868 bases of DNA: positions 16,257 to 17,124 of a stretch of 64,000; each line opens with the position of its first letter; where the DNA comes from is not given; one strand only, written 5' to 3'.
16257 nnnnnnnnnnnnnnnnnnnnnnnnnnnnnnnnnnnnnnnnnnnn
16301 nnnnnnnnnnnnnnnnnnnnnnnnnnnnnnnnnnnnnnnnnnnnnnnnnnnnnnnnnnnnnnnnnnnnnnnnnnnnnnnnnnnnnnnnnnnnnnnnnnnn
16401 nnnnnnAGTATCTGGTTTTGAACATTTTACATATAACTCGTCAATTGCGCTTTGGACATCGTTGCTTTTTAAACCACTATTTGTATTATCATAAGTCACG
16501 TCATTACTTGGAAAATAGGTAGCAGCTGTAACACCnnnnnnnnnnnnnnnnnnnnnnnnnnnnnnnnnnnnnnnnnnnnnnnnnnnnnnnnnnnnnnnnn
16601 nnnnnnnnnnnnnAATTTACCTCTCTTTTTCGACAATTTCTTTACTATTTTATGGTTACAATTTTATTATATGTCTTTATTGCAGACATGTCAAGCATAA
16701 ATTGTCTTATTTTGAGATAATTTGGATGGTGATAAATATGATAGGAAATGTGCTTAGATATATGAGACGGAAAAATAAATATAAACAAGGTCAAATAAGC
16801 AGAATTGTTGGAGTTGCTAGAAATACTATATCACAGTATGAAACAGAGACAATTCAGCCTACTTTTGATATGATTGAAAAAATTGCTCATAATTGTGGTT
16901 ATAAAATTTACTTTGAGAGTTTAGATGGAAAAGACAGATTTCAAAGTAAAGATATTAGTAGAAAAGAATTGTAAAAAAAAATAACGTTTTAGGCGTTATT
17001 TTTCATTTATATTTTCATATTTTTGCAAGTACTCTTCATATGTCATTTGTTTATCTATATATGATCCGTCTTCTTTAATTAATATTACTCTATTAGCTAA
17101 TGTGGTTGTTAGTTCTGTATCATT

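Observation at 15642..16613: Five-member paralog family in one 64-kb window sharing a 'W-T-S(P) ... VRP' core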

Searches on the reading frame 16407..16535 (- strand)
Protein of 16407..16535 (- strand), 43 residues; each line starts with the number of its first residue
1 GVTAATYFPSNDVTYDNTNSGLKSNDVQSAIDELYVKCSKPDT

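Call 53: search_dna_similar(query=window:16407-16535:-, collection=phages, mode=protein, max_evalue=1, max_rows=25)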
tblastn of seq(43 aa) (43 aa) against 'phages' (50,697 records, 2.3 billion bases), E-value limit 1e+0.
Records with a match: 7; places in all: 7; records where one place covers at least 80% of the query: 0.
Best place of each record, by identity: <60% 7.
By first word of the organism name: Faecalibacterium 4; Vibrio 1; Bacteriophage 1; Rhodobacteraceae 1.
By host as written in the record: - 2; Faecalibacterium prausnitzii 2; Vibrio hangzhouensis 1; Faecalibacterium sp. FM8 1; Faecalibacterium sp. HTF-238 1.
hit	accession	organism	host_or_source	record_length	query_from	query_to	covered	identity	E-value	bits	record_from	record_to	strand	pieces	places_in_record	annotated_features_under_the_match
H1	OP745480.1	Vibrio phage vB_VhaP_PG11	Vibrio hangzhouensis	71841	1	34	79%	44.1%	1e-1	33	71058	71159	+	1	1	similar to tail fiber protein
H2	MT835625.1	Bacteriophage sp.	human fecal samples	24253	8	39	74%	46.9%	8e-2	34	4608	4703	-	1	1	record has no annotation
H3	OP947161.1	Rhodobacteraceae phage LS06-2018-MD05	-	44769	8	35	65%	50.0%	1e-1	33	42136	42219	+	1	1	virion structural protein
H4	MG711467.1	Faecalibacterium phage FP_Taranis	Faecalibacterium prausnitzii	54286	12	36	58%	52.0%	2e-1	32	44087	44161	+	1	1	hypothetical protein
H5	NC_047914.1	Faecalibacterium phage FP_Taranis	Faecalibacterium prausnitzii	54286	12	36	58%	52.0%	2e-1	32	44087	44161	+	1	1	DUF6273 domain-containing protein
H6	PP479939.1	Faecalibacterium phage Roos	Faecalibacterium sp. FM8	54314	12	36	58%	52.0%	2e-1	32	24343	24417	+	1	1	hypothetical protein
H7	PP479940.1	Faecalibacterium phage Pioen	Faecalibacterium sp. HTF-238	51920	12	36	58%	52.0%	3e-1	32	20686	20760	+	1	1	hypothetical protein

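Call 55: get_annotated_region(hit=H5, flank=5000)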
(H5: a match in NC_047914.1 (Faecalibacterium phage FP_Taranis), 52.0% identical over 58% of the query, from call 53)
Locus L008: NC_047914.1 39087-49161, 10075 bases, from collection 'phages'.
description: Faecalibacterium phage FP_Taranis, complete genome.
organism: Faecalibacterium phage FP_Taranis (NCBI taxid 2070186)
taxonomy: Viruses; Duplodnaviria; Heunggongvirae; Uroviricota; Caudoviricetes; Taranisvirus; Taranisvirus taranis
host: Faecalibacterium prausnitzii; source: -; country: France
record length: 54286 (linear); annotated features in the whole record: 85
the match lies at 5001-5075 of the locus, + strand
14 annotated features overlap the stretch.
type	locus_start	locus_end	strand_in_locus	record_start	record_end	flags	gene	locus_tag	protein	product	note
CDS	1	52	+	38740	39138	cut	-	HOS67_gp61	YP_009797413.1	tail protein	rasttk_feature_creation_tool=prodigal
CDS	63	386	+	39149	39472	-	-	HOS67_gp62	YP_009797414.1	GPW/gp25 family protein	rasttk_feature_creation_tool=prodigal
CDS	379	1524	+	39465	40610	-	-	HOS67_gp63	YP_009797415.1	baseplate protein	rasttk_feature_creation_tool=prodigal; baseplate P2 J-like protein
CDS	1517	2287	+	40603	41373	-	-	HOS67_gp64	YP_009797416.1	baseplate protein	rasttk_feature_creation_tool=prodigal; Tail protein P2_I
CDS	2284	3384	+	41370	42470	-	-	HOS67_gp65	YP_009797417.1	tail fiber protein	rasttk_feature_creation_tool=prodigal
CDS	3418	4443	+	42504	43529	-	-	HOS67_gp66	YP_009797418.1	hypothetical protein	rasttk_feature_creation_tool=prodigal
CDS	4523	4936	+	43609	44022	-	-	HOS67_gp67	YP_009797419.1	hypothetical protein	rasttk_feature_creation_tool=prodigal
CDS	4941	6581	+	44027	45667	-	-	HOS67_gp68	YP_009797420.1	DUF6273 domain-containing protein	rasttk_feature_creation_tool=prodigal; hypothetical protein, DGR target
CDS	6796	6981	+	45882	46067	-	-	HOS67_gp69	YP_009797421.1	Arc-like repressor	rasttk_feature_creation_tool=prodigal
CDS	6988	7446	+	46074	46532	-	-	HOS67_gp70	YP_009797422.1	hypothetical protein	rasttk_feature_creation_tool=prodigal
CDS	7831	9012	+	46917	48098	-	-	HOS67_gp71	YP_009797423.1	Reverse transcriptase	rasttk_feature_creation_tool=prodigal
CDS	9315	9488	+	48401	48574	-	-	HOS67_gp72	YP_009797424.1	hypothetical protein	rasttk_feature_creation_tool=prodigal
CDS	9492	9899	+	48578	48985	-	-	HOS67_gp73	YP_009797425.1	isoaspartyl peptidase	rasttk_feature_creation_tool=prodigal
CDS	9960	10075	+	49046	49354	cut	-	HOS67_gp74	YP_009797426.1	hemolysin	rasttk_feature_creation_tool=prodigal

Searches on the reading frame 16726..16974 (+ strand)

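Call 31: search_protein_families(library=pfam, proteins=[window:16726-16974:+], max_evalue=0.001)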
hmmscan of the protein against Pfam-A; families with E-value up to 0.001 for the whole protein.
window:16726-16974:+ (82 aa): 3 families
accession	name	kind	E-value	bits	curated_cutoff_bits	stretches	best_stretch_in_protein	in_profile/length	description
PF01381.28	HTH_3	-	1.1e-10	41.8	23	1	10-61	1-52/55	Helix-turn-helix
PF12844.13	HTH_19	-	3.7e-10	40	30.2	1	7-60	1-54/64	Helix-turn-helix domain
PF13560.12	HTH_31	-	2.2e-06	28.3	27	1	7-58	3-55/64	Helix-turn-helix domain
